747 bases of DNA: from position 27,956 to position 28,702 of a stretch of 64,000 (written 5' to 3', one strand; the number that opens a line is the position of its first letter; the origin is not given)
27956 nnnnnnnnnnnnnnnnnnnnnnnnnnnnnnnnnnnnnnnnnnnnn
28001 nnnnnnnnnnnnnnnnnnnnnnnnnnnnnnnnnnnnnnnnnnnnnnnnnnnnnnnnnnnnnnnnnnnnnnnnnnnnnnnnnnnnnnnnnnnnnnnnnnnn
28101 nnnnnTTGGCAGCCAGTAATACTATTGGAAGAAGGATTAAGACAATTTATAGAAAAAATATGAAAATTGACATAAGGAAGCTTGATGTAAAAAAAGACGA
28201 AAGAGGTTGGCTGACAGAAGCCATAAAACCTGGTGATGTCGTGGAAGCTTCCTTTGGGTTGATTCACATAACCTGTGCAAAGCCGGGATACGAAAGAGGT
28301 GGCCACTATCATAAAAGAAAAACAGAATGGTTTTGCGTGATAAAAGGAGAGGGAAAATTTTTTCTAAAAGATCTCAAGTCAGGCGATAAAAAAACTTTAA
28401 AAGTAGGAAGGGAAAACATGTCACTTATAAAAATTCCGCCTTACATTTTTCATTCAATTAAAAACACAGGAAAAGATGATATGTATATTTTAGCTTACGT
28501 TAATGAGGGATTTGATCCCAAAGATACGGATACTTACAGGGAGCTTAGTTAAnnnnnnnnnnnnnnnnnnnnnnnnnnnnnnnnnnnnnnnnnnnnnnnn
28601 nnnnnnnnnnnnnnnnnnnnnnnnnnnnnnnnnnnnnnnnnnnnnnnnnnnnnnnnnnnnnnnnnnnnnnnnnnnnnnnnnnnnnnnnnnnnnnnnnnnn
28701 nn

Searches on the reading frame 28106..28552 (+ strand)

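Call 70: search_protein_families(library=pfam, proteins=[window:28106-28552:+], max_evalue=0.001)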
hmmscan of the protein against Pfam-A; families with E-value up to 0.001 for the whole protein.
window:28106-28552:+ (148 aa): 5 families
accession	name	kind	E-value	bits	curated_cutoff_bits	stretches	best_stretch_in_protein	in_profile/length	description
PF14667.12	Polysacc_synt_C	-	3.7e-29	101.5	28.7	1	30-144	2-111/111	Polysaccharide biosynthesis C-terminal domain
PF05523.17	FdtA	-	2e-07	31.3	23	1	20-140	2-118/131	WxcM-like, C-terminal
PF07883.17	Cupin_2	-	3.5e-06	27.1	27.2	1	58-129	5-67/70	Cupin domain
PF00190.28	Cupin_1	-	4.4e-05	23.5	22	1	67-130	49-111/151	Cupin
PF06560.17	GPI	-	7.2e-05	22.6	20.7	1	65-132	70-144/182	Glucose-6-phosphate isomerase (GPI)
